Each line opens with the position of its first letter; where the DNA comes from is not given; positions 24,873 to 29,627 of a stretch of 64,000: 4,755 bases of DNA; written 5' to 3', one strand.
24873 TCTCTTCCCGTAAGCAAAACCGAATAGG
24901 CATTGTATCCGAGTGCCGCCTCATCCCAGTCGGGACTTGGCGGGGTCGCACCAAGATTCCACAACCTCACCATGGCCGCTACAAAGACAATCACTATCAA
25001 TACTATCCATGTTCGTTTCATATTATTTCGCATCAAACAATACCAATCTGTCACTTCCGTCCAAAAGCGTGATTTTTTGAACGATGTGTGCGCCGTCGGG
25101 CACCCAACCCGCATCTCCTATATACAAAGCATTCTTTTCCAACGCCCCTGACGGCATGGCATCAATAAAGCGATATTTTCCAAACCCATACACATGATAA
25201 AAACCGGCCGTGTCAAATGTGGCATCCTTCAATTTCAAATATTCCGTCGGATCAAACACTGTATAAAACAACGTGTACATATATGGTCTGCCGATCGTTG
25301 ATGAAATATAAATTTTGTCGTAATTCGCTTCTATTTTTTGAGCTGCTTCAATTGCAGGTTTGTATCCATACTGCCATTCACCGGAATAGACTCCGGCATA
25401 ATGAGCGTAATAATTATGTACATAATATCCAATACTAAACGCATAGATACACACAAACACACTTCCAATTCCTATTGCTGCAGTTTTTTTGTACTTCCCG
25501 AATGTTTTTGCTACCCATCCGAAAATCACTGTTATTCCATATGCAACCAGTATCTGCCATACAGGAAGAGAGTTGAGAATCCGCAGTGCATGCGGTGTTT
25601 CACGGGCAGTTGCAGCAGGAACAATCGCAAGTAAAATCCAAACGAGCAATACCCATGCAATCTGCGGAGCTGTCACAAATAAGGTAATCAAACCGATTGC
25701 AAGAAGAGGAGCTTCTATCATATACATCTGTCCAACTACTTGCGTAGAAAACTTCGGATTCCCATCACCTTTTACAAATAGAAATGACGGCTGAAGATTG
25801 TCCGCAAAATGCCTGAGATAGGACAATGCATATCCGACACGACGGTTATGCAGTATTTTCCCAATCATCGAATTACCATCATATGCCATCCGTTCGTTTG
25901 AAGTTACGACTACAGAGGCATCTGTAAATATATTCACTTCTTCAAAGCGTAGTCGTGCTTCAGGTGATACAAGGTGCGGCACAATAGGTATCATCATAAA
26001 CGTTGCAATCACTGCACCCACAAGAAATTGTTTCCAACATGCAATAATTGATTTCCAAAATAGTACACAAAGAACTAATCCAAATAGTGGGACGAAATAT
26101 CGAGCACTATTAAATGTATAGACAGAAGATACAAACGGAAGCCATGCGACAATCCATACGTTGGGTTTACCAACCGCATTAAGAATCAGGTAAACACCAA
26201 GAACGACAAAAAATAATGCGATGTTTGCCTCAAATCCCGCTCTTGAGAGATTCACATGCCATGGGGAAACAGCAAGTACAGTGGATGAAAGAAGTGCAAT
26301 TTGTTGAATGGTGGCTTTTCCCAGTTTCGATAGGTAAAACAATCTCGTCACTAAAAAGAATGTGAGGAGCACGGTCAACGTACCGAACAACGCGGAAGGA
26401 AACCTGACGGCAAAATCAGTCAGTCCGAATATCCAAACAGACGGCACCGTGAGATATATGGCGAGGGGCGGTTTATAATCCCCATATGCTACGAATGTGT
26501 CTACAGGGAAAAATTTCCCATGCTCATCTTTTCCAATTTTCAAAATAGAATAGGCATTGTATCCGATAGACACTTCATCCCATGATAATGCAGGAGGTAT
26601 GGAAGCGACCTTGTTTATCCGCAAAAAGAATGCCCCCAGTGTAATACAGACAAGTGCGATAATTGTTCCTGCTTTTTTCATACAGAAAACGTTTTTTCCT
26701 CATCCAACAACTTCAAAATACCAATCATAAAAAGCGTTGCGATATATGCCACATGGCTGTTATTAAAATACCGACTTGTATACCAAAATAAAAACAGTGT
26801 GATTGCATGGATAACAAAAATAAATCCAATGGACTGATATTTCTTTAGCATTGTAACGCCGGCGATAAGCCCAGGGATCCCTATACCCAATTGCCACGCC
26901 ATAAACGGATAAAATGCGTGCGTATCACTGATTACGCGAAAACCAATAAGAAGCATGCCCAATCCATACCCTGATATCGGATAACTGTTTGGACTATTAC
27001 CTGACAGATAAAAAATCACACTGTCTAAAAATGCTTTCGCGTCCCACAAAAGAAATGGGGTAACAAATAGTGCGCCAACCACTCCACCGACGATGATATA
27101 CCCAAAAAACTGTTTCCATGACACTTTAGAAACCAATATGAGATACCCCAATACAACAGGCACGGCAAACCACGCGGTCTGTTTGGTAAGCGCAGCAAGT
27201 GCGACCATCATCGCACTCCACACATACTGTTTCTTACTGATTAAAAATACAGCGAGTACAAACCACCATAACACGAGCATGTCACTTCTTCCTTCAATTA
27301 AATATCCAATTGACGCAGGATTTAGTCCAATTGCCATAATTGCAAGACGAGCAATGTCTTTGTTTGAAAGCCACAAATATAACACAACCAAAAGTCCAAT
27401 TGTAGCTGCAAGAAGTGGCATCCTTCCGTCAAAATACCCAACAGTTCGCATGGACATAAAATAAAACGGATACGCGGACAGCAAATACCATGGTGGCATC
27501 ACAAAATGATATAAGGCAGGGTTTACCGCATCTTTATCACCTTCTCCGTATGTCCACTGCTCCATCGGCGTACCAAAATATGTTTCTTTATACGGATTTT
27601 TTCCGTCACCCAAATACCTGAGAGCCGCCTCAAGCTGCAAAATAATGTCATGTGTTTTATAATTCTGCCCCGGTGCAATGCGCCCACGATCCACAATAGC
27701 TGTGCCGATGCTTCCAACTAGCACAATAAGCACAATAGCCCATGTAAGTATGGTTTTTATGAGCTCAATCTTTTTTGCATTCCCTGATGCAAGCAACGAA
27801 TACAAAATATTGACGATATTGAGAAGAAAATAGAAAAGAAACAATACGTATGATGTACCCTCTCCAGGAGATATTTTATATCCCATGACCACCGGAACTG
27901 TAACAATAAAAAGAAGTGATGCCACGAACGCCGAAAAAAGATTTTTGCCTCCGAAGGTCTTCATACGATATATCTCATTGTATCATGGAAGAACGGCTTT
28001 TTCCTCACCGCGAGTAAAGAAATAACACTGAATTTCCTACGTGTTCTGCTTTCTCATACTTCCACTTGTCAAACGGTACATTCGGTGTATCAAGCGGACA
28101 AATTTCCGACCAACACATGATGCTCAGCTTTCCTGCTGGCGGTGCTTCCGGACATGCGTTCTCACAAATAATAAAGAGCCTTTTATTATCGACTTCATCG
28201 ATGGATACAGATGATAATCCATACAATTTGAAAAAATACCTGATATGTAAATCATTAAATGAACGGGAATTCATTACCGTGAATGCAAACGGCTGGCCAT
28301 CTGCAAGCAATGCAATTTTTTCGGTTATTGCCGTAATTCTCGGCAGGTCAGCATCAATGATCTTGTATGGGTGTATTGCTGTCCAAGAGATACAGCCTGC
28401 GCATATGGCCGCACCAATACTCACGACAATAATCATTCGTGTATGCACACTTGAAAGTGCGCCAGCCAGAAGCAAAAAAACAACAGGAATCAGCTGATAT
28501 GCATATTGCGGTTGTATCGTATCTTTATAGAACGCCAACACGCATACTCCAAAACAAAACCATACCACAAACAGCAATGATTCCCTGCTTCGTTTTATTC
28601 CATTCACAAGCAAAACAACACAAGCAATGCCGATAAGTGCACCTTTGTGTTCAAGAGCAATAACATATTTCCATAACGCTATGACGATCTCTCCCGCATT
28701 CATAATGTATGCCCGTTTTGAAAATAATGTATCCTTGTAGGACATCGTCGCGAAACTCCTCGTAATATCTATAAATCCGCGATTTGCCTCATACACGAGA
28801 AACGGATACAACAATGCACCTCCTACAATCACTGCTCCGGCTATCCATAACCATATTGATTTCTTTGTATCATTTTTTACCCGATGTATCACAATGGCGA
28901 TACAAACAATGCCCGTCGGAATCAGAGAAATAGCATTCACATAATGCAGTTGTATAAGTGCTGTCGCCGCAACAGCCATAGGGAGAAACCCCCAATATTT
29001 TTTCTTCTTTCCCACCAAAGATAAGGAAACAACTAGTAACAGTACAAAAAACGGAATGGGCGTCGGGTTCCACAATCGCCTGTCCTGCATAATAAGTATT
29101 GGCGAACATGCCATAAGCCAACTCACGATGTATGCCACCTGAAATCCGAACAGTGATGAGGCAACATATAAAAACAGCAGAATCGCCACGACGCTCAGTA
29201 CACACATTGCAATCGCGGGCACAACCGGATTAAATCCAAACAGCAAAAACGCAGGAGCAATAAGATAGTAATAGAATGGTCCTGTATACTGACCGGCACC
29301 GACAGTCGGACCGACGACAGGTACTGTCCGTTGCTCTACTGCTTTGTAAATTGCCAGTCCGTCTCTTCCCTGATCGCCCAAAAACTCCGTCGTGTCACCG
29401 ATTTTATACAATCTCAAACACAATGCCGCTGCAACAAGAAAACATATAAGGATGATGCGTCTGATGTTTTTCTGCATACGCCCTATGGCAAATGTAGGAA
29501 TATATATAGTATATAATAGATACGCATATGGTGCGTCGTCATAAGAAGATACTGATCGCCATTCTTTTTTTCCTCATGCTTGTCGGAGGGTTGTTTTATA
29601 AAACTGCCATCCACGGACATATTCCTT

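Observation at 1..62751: About 62 kb single-strand glycan-assembly supercluster: more than 35 glycosyltransferases with almost no intergenic DNA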

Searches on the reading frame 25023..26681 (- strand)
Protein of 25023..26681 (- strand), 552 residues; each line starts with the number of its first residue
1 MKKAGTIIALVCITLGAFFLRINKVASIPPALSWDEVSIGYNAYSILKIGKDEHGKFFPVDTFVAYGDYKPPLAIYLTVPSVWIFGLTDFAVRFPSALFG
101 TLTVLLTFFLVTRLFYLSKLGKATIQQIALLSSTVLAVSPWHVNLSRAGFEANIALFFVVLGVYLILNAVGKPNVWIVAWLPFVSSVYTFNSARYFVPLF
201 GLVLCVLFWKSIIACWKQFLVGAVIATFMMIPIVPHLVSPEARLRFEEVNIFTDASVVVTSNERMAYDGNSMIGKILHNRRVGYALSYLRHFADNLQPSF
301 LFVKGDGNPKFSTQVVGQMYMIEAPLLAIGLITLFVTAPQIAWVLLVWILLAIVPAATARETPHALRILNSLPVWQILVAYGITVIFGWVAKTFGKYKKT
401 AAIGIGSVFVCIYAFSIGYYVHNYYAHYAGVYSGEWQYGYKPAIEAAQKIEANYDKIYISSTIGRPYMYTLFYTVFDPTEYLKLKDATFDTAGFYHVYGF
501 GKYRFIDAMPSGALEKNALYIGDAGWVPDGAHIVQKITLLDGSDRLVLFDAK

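Call 8: search_protein_families(library=pfam, proteins=[window:25023-26681:-], max_evalue=0.001)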
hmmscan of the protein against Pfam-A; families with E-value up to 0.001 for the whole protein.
window:25023-26681:- (552 aa): 1 family
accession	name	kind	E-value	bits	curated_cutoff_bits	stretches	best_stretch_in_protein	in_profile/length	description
PF13231.12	PMT_2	-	0.00023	21.9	26.1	1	70-234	2-158/160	Dolichyl-phosphate-mannose-protein mannosyltransferase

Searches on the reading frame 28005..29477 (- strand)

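Call 8: search_protein_families(library=pfam, proteins=[window:28005-29477:-], max_evalue=0.001)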
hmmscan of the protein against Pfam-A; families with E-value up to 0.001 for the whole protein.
window:28005-29477:- (490 aa): 1 family
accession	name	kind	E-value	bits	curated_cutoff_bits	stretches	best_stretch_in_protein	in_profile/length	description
PF13231.12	PMT_2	-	1.1e-05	26.1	26.1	1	66-228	3-159/160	Dolichyl-phosphate-mannose-protein mannosyltransferase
